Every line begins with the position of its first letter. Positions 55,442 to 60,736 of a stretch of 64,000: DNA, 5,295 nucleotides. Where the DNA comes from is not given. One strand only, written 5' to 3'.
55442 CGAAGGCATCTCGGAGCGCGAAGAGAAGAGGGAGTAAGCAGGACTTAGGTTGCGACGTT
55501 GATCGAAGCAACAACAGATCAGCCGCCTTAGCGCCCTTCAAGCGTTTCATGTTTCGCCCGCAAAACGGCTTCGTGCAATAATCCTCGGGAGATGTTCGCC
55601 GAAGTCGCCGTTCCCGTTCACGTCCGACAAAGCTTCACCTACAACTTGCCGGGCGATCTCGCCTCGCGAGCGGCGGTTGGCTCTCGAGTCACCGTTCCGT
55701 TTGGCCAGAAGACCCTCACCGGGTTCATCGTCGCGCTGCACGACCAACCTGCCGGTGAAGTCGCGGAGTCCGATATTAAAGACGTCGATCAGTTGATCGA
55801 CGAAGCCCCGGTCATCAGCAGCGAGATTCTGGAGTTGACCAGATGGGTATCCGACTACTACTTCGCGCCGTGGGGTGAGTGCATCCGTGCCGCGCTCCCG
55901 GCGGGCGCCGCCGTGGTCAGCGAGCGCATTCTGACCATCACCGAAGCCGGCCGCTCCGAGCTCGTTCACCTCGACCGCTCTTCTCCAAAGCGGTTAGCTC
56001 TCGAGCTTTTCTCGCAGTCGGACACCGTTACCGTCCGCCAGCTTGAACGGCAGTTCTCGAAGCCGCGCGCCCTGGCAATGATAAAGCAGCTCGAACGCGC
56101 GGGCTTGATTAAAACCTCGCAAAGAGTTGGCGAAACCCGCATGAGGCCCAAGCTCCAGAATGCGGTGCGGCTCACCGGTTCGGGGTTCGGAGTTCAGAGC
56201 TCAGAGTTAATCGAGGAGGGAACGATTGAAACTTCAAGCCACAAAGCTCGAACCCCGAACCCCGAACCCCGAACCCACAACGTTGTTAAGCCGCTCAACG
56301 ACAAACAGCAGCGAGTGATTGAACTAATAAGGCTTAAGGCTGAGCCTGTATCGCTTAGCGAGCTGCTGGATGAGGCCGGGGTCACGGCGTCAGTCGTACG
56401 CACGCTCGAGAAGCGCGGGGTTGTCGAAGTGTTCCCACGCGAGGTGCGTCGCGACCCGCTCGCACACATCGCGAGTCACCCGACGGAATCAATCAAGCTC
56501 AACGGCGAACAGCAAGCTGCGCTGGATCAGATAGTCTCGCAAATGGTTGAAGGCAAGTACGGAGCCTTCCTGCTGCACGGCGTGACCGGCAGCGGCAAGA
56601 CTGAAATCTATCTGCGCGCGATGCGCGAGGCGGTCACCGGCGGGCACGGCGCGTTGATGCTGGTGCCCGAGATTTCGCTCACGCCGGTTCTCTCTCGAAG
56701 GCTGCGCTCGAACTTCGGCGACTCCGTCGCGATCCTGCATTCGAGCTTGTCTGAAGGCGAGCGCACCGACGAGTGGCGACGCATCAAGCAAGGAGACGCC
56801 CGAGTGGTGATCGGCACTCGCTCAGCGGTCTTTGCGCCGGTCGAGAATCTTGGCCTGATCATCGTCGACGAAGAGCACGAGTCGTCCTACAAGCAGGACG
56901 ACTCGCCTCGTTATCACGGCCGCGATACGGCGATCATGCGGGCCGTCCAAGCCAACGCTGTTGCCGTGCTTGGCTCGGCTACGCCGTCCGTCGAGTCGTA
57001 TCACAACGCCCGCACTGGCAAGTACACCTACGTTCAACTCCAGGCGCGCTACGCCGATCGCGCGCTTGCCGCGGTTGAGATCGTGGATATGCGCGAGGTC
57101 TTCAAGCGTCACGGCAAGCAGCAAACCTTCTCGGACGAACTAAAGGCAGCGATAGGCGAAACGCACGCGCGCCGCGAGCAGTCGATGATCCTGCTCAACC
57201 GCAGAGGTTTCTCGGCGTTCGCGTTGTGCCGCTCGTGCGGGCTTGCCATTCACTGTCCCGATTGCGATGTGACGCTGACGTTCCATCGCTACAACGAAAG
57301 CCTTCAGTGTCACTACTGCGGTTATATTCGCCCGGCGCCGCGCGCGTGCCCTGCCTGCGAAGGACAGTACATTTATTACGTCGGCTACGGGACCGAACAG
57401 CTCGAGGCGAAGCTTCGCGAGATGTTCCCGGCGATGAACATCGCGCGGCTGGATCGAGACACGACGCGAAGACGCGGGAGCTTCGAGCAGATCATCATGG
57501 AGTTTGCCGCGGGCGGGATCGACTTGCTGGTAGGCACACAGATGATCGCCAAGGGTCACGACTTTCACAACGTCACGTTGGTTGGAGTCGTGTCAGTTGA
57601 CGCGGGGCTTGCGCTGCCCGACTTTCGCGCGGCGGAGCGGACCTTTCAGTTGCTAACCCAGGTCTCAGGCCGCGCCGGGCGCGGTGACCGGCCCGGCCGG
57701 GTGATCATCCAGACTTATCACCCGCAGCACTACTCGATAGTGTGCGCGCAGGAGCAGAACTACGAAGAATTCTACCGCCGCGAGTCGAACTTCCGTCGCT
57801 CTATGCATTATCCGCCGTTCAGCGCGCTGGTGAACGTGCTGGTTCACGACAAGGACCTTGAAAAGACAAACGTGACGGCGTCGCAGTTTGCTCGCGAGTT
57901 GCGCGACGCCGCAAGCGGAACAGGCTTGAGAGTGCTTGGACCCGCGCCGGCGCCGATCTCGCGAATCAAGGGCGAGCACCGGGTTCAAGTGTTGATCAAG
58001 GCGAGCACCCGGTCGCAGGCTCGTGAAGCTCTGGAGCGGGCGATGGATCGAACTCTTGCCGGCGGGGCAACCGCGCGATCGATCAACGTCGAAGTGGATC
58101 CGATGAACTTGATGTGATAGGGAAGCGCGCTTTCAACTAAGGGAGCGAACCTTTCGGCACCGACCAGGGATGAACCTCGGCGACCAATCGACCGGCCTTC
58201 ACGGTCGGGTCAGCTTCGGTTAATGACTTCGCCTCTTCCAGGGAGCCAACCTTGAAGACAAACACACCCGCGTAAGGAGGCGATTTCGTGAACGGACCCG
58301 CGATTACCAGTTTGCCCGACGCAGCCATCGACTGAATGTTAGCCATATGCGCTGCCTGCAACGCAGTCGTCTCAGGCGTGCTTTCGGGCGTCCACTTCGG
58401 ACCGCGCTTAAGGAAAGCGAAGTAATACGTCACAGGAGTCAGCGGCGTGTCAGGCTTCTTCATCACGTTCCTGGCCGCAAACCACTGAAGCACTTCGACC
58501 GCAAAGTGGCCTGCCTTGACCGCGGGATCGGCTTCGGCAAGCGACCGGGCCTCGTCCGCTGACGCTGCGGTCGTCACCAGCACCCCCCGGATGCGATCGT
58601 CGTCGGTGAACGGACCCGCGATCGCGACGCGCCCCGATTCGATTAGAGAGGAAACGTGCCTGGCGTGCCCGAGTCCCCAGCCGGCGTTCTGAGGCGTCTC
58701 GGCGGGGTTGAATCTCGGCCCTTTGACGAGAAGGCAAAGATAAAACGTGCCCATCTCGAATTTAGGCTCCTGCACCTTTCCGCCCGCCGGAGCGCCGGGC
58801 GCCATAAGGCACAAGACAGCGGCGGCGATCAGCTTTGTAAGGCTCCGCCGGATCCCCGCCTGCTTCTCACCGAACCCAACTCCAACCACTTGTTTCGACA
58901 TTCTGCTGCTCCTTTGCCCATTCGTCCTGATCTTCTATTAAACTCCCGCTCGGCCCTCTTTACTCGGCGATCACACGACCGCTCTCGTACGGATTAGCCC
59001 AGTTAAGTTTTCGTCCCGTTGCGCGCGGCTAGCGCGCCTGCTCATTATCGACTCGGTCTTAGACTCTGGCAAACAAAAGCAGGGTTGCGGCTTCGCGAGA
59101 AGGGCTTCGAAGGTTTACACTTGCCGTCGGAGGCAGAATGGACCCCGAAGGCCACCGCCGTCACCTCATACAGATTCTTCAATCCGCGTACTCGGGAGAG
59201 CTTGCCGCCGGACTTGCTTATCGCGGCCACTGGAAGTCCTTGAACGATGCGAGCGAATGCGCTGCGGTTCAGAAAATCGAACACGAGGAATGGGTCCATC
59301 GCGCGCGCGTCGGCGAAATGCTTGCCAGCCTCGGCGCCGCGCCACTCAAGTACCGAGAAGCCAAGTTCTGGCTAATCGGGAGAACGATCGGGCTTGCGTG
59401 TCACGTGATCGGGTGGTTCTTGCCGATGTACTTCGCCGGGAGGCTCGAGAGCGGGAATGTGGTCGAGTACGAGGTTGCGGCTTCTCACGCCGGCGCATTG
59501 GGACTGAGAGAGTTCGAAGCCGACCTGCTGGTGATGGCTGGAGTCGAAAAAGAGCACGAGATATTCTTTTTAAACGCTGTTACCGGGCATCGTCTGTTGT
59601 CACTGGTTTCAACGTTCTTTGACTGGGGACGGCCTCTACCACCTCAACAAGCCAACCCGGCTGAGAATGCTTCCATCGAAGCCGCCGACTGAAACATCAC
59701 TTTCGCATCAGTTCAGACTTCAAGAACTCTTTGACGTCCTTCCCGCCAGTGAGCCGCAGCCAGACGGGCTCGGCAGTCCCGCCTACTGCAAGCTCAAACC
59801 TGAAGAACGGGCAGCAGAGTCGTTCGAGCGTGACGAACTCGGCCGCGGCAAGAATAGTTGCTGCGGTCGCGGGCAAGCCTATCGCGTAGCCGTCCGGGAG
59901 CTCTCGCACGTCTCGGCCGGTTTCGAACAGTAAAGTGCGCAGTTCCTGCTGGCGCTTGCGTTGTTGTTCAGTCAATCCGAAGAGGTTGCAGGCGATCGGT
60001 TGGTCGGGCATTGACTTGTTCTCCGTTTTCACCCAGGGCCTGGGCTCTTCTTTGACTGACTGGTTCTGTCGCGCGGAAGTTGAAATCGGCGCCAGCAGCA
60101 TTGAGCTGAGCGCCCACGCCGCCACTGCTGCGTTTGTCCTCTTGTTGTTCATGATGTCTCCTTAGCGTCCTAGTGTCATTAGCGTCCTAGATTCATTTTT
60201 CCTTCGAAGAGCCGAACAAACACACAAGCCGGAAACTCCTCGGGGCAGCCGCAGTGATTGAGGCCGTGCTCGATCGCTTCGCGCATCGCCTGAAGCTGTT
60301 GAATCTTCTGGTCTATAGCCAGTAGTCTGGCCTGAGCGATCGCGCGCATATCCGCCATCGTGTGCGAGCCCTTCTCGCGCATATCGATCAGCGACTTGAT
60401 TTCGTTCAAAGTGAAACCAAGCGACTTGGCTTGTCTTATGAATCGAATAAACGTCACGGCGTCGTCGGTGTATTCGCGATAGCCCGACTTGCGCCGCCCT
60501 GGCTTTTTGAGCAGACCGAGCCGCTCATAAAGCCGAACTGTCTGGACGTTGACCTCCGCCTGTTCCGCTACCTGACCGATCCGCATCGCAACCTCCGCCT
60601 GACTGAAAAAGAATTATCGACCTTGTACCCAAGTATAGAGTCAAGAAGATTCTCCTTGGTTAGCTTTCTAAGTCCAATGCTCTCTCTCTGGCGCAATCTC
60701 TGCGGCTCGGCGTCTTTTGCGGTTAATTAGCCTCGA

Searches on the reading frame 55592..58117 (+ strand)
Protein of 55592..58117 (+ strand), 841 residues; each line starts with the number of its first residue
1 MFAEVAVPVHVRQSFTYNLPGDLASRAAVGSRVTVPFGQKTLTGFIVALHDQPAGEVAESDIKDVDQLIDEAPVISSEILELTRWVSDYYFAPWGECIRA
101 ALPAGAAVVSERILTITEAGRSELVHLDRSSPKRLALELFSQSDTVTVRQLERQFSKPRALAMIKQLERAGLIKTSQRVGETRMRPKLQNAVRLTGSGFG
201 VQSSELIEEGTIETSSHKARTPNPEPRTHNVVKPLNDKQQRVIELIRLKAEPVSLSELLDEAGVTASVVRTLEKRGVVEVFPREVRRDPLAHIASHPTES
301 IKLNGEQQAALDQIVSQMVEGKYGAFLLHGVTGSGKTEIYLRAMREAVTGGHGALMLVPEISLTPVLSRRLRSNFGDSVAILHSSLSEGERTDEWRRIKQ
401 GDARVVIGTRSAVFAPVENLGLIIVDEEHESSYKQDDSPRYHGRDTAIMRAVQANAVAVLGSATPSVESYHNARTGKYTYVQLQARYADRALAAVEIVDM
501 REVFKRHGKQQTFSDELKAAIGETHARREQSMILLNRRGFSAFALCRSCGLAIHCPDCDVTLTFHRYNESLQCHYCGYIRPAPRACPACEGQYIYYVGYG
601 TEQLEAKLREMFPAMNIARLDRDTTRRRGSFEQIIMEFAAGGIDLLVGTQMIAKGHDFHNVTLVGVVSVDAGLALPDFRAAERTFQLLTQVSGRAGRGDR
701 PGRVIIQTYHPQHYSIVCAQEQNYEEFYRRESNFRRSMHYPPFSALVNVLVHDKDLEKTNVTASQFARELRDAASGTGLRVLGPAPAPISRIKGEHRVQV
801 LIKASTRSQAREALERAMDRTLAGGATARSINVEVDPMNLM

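Call 24: search_protein_families(library=pfam, proteins=[window:55592-58117:+], max_evalue=0.001)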
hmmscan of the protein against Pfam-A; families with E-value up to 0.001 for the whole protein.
window:55592-58117:+ (841 aa): 7 families
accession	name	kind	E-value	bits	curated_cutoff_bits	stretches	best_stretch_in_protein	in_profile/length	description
PF17764.6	PriA_3primeBD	-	6.4e-30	103.3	22.7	1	4-103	1-96/96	3'DNA-binding domain (3'BD)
PF18074.6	PriA_C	-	2.5e-18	67.1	26.9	1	742-837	1-95/95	Primosomal protein N C-terminal domain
PF00270.35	DEAD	-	1.2e-17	64.6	26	1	307-469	4-163/167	DEAD/DEAH box helicase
PF04851.21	ResIII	-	3.7e-15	56.6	22.5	1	301-466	2-163/164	Type III restriction enzyme, res subunit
PF18319.7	Zn_ribbon_PriA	-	2.3e-11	43.9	26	1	555-581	1-27/27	PriA DNA helicase Cys-rich region (CRR) domain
PF00271.37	Helicase_C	-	1.3e-10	42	23.5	1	601-697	25-108/110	Helicase conserved C-terminal domain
PF13191.12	AAA_16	-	0.00042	21.3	32.6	0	306-356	7-56/167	AAA ATPase domain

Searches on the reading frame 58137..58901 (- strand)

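Call 25: search_protein_families(library=pfam, proteins=[window:58137-58901:-], max_evalue=0.001)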
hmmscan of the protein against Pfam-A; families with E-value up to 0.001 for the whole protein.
window:58137-58901:- (254 aa): 1 family
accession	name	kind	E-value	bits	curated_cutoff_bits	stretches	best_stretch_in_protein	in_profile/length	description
PF03795.20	YCII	-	8.4e-22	77.9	24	2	171-246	10-94/95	YCII-related domain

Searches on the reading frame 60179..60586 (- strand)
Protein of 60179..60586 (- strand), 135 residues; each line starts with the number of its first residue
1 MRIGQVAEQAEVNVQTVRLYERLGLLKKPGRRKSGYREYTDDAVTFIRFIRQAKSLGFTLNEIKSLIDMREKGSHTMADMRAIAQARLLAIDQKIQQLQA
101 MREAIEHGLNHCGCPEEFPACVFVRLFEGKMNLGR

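Call 34: search_protein_families(library=pfam, proteins=[window:60179-60586:-], max_evalue=0.01)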
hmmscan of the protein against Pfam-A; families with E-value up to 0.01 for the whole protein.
window:60179-60586:- (135 aa): 3 families
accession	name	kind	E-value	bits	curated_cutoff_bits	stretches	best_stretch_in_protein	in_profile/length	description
PF13411.12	MerR_1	-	2.4e-18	66.5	21.6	1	1-68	1-67/69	MerR HTH family regulatory protein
PF09278.17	MerR-DNA-bind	-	1e-17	65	25.4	1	47-107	4-64/65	MerR, DNA binding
PF00376.29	MerR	-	4e-13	49.4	28.2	1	2-39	1-38/38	MerR family regulatory protein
